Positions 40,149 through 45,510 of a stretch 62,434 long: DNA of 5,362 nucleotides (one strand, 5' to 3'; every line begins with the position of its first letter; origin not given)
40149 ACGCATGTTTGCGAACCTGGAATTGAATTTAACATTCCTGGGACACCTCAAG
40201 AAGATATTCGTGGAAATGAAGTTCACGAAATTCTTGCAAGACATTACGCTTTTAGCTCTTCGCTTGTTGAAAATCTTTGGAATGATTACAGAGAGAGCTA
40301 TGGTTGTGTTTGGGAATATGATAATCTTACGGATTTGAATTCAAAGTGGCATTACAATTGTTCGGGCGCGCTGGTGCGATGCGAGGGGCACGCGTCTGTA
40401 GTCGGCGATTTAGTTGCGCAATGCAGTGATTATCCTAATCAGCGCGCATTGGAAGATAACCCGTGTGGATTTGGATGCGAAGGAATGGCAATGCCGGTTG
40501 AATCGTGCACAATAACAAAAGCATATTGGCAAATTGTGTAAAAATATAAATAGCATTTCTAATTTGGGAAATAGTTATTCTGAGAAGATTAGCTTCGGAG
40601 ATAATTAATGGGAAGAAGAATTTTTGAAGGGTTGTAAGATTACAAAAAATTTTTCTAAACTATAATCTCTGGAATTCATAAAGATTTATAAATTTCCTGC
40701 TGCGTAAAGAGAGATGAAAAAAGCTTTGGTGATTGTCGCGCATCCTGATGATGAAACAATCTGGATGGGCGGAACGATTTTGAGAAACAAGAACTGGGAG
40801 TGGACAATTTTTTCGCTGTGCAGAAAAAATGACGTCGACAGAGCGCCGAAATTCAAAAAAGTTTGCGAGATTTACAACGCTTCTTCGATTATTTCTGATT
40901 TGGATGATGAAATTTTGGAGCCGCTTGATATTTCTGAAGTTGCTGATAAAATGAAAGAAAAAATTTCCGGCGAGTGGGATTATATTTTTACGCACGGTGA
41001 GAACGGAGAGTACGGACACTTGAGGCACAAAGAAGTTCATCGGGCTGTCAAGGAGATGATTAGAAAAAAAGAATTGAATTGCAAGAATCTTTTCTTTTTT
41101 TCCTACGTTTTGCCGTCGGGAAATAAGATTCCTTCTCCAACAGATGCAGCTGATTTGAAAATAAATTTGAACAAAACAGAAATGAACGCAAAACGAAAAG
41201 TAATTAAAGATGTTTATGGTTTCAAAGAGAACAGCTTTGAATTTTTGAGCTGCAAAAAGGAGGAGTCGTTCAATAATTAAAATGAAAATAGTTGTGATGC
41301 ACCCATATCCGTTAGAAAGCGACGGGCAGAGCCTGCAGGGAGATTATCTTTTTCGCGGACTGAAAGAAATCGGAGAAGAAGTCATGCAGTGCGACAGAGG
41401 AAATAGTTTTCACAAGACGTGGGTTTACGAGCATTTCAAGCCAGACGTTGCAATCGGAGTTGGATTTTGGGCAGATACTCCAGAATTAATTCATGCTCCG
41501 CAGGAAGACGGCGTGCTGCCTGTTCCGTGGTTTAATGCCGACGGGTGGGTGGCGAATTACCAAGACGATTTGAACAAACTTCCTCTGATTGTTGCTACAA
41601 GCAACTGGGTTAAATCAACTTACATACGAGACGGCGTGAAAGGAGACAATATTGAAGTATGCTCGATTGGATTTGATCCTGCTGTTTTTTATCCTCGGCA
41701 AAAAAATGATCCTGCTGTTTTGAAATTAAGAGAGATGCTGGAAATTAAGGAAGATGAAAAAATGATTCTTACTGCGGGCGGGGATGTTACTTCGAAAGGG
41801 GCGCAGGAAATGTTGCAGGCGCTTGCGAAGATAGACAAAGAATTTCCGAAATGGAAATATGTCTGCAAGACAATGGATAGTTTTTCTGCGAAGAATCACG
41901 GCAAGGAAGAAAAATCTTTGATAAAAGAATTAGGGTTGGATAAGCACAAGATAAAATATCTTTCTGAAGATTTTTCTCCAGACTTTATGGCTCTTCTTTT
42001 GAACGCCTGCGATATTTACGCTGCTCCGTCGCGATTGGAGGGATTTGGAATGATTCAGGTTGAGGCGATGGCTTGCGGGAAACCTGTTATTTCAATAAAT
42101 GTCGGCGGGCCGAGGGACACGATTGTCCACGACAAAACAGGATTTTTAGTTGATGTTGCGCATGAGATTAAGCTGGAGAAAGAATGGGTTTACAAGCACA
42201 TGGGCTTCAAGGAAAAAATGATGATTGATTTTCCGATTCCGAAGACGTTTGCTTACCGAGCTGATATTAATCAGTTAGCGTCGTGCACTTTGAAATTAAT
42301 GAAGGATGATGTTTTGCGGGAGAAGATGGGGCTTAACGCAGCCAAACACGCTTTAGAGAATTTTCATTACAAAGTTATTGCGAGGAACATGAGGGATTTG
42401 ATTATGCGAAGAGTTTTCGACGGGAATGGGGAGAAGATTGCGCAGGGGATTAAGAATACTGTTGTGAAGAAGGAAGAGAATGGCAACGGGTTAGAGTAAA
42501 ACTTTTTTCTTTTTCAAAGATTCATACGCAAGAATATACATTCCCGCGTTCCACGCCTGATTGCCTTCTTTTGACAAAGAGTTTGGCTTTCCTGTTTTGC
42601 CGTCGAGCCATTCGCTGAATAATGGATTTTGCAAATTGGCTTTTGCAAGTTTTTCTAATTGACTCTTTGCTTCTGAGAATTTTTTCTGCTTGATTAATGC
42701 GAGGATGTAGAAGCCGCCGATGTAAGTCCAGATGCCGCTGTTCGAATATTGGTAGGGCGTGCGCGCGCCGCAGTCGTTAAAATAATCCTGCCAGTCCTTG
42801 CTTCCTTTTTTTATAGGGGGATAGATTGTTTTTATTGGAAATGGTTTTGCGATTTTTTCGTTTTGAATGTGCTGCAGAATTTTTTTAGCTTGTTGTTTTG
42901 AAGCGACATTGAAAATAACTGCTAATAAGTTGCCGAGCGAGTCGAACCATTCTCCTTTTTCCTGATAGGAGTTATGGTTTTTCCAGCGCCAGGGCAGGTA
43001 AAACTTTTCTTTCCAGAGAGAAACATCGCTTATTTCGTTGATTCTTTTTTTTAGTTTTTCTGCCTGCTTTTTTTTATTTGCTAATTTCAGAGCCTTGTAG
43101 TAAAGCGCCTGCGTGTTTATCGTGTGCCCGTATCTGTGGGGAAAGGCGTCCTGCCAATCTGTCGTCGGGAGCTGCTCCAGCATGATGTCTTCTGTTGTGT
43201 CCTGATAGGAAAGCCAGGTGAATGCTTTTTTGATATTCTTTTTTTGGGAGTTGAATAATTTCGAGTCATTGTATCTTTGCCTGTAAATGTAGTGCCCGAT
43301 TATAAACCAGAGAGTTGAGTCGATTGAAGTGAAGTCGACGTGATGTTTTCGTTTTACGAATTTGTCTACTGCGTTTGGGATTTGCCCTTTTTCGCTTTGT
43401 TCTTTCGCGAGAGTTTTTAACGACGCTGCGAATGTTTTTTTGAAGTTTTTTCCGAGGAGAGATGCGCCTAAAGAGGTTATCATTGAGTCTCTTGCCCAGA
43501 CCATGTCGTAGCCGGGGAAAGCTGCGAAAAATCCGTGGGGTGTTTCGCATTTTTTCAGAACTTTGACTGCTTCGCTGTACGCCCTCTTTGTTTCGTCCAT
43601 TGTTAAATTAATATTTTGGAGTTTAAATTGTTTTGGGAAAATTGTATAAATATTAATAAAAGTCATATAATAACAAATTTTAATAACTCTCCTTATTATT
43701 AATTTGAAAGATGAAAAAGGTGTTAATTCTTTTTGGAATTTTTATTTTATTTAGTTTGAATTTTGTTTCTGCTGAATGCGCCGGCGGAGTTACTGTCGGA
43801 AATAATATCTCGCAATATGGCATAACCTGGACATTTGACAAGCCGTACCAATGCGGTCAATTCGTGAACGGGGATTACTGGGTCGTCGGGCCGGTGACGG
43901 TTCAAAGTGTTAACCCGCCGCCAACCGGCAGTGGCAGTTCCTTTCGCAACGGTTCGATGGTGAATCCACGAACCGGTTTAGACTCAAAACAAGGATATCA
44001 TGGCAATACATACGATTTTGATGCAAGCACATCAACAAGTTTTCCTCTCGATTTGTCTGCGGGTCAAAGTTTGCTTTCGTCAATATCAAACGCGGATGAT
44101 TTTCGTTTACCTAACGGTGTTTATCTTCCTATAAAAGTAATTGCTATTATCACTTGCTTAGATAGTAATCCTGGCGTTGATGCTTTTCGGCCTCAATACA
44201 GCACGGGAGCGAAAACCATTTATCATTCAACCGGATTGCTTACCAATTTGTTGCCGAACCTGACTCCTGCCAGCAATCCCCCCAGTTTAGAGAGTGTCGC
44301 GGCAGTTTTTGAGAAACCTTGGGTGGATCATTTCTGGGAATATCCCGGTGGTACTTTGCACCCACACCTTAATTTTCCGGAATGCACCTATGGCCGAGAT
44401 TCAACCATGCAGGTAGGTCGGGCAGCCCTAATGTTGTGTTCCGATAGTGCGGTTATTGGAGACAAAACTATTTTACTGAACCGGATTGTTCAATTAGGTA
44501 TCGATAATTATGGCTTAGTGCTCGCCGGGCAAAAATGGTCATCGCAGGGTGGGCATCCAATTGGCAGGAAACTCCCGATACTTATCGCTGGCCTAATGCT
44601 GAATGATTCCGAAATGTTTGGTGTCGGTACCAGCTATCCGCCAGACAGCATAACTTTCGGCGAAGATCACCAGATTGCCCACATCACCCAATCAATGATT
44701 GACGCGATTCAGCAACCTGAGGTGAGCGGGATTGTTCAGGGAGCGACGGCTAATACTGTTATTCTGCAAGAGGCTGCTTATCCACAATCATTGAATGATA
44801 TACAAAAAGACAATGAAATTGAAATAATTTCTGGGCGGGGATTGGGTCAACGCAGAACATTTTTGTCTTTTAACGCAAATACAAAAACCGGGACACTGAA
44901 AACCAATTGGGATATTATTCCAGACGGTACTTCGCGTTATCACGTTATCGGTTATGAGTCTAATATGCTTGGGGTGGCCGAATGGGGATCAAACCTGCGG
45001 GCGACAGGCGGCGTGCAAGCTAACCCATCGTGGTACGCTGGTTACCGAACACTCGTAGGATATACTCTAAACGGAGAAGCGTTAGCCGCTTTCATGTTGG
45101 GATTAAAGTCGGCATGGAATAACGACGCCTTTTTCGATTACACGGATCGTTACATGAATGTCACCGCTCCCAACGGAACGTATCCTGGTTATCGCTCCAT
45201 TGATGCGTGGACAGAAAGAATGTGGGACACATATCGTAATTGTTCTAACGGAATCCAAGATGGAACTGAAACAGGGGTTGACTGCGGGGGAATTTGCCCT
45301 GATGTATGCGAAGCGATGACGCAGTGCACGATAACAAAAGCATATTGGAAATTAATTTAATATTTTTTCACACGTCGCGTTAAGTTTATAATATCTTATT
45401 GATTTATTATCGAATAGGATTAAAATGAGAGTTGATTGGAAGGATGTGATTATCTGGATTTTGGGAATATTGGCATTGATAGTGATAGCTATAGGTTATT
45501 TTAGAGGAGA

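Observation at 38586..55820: Short Cys-x-x-Thr-Lys/Arg-Ala-Tyr/Arg-Trp tag at the extreme C-terminus of three secreted proteins and just behind the leader of two others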

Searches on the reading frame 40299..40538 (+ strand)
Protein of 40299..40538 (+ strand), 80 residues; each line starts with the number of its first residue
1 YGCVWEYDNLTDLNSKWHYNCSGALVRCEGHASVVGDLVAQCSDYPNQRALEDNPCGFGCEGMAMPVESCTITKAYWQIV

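Call 81: find_related_loci(query=A9, collection=genome_contigs, flank=3000)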
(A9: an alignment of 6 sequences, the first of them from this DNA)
Query A9 (80 aa) in genome_contigs; peptide patterns used: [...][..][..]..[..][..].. (x = any residue, [..] = any of these).
15 stretches matched a pattern; 5 encode a relative of the query (tblastn E <= 1e-3); 5 distinct loci.
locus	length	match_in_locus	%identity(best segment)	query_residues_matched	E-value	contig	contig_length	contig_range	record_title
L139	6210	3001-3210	46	1-67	1e-16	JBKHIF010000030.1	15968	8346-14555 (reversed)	MAG: Candidatus Woesearchaeota archaeon isolate D1M13_26 NODE_1011_length_15968_cov_6.080814, whole genome shotgun seque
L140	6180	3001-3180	47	1-60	3e-16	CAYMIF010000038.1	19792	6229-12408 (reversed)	MAG TPA_asm: uncultured Methanosarcinales archaeon isolate SRP141376_co4_74 genome assembly, contig: NODE_4776_length_19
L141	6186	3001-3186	44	1-60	2e-12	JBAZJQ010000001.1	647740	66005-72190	MAG: Candidatus Pacearchaeota archaeon isolate SO_2017_LW4_123 scaffold_30_c1_LW137-91_2017, whole genome shotgun sequen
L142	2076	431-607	40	1-67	8e-11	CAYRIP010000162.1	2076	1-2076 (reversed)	MAG TPA_asm: uncultured archaeon isolate SRP214966_co2_17 genome assembly, contig: NODE_138311_length_2076_cov_3.759030,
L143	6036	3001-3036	83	49-60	2e-4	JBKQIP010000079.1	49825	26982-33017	MAG: Acidimicrobiales bacterium isolate BAr2D2E2F__bin_26 BAr2D2E2F_000000140320, whole genome shotgun sequence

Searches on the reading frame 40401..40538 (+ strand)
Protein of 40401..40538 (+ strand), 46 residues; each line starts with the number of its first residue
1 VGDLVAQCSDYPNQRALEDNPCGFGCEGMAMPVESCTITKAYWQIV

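Call 21: find_homologous_proteins(query=A3, max_evalue=10)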
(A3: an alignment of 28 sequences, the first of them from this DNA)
Query A3 (28 sequences): no candidate shares three 5-residue words with the query. No homologue found.

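Call 29: search_protein_representatives(alignment_id=A4)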
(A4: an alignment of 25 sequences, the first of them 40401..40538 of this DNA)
Query: 25 sequences, 46 profile positions. Proteins with E-value up to 0.001 (for the whole library): 6; up to 1e-10: 1; up to 1e-30: 1. The best 6 are listed.
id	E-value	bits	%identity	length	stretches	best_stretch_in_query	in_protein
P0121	6.0e-32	125.4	-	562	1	1-46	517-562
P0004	1.1e-09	54.2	-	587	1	4-46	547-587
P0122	5.1e-07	45.7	-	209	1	3-45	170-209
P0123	2.1e-05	40.5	-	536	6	33-44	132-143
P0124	3.3e-05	39.8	-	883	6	1-19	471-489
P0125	4.4e-04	36.3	-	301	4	33-45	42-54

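Call 60: find_encoding_contigs(protein=P0122, flank=10000, max_places=4)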
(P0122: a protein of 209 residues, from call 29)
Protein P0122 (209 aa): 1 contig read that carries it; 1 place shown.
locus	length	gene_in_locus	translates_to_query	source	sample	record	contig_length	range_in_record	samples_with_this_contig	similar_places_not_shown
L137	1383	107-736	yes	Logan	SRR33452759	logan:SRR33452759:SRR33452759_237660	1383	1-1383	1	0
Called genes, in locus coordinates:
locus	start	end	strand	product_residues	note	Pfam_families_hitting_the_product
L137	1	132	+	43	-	?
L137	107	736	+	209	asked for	-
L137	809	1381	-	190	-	?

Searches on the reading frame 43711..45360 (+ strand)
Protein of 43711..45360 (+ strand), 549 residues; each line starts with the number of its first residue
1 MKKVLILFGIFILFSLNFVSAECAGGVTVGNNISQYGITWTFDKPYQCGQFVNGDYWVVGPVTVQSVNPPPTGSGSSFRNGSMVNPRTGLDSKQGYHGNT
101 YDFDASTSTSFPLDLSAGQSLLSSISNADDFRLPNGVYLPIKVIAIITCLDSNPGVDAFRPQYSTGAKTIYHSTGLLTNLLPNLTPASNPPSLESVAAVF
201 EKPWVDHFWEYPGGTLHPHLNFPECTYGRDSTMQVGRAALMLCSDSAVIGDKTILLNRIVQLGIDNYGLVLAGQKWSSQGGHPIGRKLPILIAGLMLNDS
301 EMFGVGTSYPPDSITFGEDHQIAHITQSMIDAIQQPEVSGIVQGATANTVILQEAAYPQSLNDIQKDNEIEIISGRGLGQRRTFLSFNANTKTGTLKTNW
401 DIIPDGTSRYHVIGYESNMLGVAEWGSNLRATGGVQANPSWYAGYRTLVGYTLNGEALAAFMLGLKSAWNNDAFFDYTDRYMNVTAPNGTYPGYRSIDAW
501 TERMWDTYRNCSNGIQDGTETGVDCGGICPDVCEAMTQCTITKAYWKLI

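Call 4: search_protein_families(library=pfam, proteins=[window:43711-45360:+], max_evalue=0.01)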
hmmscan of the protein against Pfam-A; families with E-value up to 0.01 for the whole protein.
window:43711-45360:+ (549 aa): 0 families

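Call 5: search_protein_families(library=ncbifam, proteins=[window:43711-45360:+], max_evalue=1)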
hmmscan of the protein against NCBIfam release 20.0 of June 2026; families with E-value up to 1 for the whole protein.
window:43711-45360:+ (549 aa): 0 families

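Call 9: find_homologous_proteins(query=window:43711-45357:+, max_evalue=0.001)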
Query window:43711-45357:+ (549 aa): 648 proteins with E <= 0.001 among 8000 candidates; the best 120 are listed.
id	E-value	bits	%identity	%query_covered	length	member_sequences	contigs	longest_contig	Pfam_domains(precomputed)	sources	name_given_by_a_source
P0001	0.0e+0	1286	100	100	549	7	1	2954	-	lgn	-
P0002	6.4e-112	393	44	88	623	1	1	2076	-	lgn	-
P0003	1.4e-89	319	39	79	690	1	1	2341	-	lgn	-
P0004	2.3e-87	312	37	99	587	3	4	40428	-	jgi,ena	-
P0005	3.5e-86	308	39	87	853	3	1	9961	-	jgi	jgi:hypothetical protein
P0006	1.3e-85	306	30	89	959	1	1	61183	-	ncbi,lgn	-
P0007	1.3e-83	299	43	56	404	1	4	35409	-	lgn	-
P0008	4.1e-82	294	37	78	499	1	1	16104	-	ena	-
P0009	2.3e-81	292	37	93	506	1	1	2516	-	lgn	-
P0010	1.2e-77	280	36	89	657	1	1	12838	-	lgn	-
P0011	2.7e-76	275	36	87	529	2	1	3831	-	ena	-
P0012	8.7e-76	274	40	56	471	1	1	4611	-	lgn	-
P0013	5.0e-75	271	36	91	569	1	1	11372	-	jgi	jgi:hypothetical protein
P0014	1.8e-72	263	38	60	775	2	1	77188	-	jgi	-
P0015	1.0e-71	260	36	93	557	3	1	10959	PF18998.7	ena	-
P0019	1.7e-69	253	34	93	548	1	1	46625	PF18998.7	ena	-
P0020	3.1e-69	252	39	61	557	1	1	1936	PF18998.7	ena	-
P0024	4.4e-68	248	34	90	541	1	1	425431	PF18998.7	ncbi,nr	ncbi:MAG: hypothetical protein CEE38_05740 [Planctomycetes bacterium B3_Pla]|nr:MAG: hypothetical pr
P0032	1.3e-65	240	34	88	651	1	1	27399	PF18998.7,PF00041.28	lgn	-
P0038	4.3e-65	238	35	88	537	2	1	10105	PF18998.7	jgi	-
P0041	2.2e-64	236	34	92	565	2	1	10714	PF18998.7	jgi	jgi:hypothetical protein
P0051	8.1e-63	231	34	87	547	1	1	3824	PF18998.7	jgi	jgi:hypothetical protein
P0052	8.2e-63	231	38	58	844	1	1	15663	PF13385.14,PF18998.7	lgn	-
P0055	1.6e-62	230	33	90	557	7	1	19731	PF18998.7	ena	-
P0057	9.6e-62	227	33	88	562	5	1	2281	PF18998.7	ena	-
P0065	8.6e-61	224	34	87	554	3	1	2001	PF18998.7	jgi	jgi:hypothetical protein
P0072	2.7e-60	222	38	58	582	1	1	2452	PF13860.13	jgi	jgi:hypothetical protein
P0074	3.5e-60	222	39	54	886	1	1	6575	PF13860.13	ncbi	-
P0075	4.5e-60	222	39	60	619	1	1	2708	PF00404.25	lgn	-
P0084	1.8e-59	220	40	61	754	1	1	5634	PF18998.7,PF13860.13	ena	-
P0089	3.9e-59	219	39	57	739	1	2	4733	PF18998.7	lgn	-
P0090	4.6e-59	218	38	58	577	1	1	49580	PF18962.8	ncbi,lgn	ncbi:MAG: T9SS type A sorting domain-containing protein [Bacteroidota bacterium]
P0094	9.6e-59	217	36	59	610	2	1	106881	PF00404.25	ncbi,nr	ncbi:MAG: dockerin type I repeat-containing protein, partial [Candidatus Omnitrophica bacterium]|nr:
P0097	1.0e-58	217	38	56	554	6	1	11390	PF18998.7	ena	-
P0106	3.1e-58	216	33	88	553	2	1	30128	PF18998.7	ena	-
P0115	1.7e-57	213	32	92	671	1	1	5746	PF00404.25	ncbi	-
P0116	2.3e-57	213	36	57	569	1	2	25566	-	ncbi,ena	-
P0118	2.6e-57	213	33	93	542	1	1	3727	PF18998.7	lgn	-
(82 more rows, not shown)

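Call 12: find_encoding_contigs(protein=P0004, flank=10000, max_places=4)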
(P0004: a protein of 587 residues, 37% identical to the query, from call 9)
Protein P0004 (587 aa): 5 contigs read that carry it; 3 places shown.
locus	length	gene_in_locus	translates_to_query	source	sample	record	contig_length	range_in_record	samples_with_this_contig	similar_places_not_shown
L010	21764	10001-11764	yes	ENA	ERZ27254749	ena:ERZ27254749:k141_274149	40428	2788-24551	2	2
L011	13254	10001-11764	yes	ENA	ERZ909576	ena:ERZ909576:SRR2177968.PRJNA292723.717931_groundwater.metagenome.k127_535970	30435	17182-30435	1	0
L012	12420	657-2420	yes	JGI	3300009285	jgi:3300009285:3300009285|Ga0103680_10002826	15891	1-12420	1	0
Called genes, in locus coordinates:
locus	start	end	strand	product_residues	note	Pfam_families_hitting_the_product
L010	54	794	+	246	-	PF01145:Band_7, PF13421:Band_7_1 (weak)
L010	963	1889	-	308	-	PF02729:OTCace_N, PF00185:OTCace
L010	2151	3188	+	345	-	-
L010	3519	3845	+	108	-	-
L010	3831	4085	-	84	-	-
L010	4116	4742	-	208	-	PF00702:Hydrolase, PF06888:Put_Phosphatase (faint), PF12710:HAD (faint), PF13419:HAD_2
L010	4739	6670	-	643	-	PF01835:MG2 (faint)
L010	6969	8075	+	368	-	PF00579:tRNA-synt_1b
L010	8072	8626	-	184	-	PF01909:NTP_transf_2, PF18765:Polbeta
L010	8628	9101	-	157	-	-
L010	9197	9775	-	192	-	PF07486:Hydrolase_2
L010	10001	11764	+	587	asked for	-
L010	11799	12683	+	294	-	-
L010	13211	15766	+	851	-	PF00690:Cation_ATPase_N, PF00122:E1-E2_ATPase, PF00702:Hydrolase, PF08282:Hydrolase_3 (faint), PF13246:Cation_ATPase, PF00689:Cation_ATPase_C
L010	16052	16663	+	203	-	-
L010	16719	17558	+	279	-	PF14528:LAGLIDADG_3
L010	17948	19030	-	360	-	PF00091:Tubulin, PF12327:FtsZ_C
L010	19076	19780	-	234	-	PF00254:FKBP_C, PF22199:FKBP26_IF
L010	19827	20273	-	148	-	-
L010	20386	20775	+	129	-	PF21485:IF5A-like_N, PF08207:EFP_N (weak), PF01287:eIF-5a (weak)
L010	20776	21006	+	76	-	-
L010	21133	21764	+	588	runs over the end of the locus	PF02163:Peptidase_M50, PF13180:PDZ_2 (weak), PF17820:PDZ_6 (weak)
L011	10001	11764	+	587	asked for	-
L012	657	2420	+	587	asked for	-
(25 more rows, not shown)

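Call 39: predict_structure(alignment_id=A5)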
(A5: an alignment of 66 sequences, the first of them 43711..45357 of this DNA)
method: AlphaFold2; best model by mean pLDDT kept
length: 549 residues; sequences in the alignment: 66
mean_pLDDT: 89.6   pTM: 0.88
mean pLDDT of the five models: 89.6, 88.4, 88.3, 88.2, 87.6
residues with pLDDT >= 90: 413; 70-90: 82; 50-70: 20; < 50: 34
segments of 3 or more residues with pLDDT < 50: 516-526, 528-549
pLDDT, mean of each block of 10 residues (from residue 1): 77 66 85 98 98 97 98 97 95 95 96 98 96 91 97 98 94 98 96 96 91 83 81 97 97 98 97 90 93 98 97 92 96 85 97 73 88 97 95 97 97 95 93 90 89 97 96 97 96 93 96 52 43 39 40
secondary structure, 60 per line:
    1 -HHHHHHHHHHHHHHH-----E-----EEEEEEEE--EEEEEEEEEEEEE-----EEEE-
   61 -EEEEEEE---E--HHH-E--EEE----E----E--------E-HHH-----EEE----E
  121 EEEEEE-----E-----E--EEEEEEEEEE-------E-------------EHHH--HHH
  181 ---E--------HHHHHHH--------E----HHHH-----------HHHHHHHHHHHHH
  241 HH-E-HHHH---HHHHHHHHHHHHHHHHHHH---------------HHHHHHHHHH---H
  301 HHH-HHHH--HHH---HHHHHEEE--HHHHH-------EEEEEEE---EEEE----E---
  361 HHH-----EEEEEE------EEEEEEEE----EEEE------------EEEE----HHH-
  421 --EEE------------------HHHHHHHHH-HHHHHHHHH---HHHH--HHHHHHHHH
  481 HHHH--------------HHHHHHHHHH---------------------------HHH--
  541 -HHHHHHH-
elements in order: H2-16 E28-35 E38-50 E56-59 E62-68 E82-84 E113-115 E120-126 E141-150 H193-199 H213-216 H228-242 H246-249 H253-271 H287-296 H300-303 H305-308 H317-321 E322-324 H327-331 E339-345 E349-352 E369-374 E381-388 E393-396 E409-412 E423-425 H444-452 H454-462 H466-469 H472-484 H499-508 H542-548

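Call 42: fold_search(model_id=the predicted structure, library=pdb)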
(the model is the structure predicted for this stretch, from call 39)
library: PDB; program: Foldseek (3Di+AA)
matches with E <= 10: 427; with E <= 0.001: 0
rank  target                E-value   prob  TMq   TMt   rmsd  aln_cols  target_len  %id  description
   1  7sol_C                5.8e-03  0.90  0.13  0.08  16.6       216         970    7  Crystal Structures of the bispecific ubiquitin/FAT10 activating enzyme, Uba6 (released 2022-11-02)
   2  6tba_7A               1.5e-02  0.99  0.15  0.26   9.0       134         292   12  Virion of native gene transfer agent (GTA) particle (released 2020-07-22)
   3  6dc6_C                1.9e-02  0.72  0.13  0.07  14.0       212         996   10  Crystal structure of human ubiquitin activating enzyme E1 (Uba1) in complex with ubiquitin (released 2018-10-10)
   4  7pyv_B                2.4e-02  0.72  0.13  0.08  14.2       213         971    6  Crystal structure of human UBA6 in complex with the ubiquitin-like modifier FAT10 (released 2022-08-24)
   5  7sol_A                2.4e-02  0.66  0.13  0.08  13.2       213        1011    6  Crystal Structures of the bispecific ubiquitin/FAT10 activating enzyme, Uba6 (released 2022-11-02)
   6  9qhi_B                2.8e-02  0.80  0.14  0.08  13.0       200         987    6  Structure of UBA6-UbDha-BIRC6 trapped ternary complex (cluster 0) (released 2025-10-29)
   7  8vjh_B                2.9e-02  1.00  0.12  0.12   3.0        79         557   10  Cryo-EM of tail-tip of bacteriophage Chi (released 2024-10-02)
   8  9qiv_B                3.6e-02  0.63  0.13  0.08  13.5       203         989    6  Consensus structure of UBA6-BIRC6 (alternative conformation) (released 2025-10-29)
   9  9n71_A                6.6e-02  1.00  0.12  0.23   3.4        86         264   12  Tail tube structure of Acinetobacter baumannii phage Mystique (released 2025-03-19)
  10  3n99_g                7.3e-02  0.93  0.12  0.22  11.5       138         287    9  Crystal structure of TM1086 (released 2010-06-16)
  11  9qic                  8.2e-02  0.60  0.13  0.08  14.0       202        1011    8  Consensus structure of UBA6 (released 2025-10-29)
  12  3dcl_D                9.1e-02  0.84  0.11  0.19  11.3       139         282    9  Crystal structure of TM1086 (released 2008-08-05)
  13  9beh_A                1.1e-01  1.00  0.12  0.12   3.2        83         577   16  Structure of GH110A in complex with galactose-6-sulfate (released 2025-08-27)
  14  3dcl_E                1.1e-01  0.82  0.11  0.19  11.3       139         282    8  Crystal structure of TM1086 (released 2008-08-05)
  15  8rk3_O                1.1e-01  0.92  0.12  0.22   5.4        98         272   13  Bacteriophage JBD30 baseplate - composite structure (released 2024-08-14)
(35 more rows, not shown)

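Call 49: search_solved_structures(query=A5, max_evalue=0.01)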
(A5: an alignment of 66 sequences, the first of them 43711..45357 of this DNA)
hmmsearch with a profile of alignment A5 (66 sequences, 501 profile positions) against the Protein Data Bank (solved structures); distinct sequences matched with E-value up to 0.01: 0.
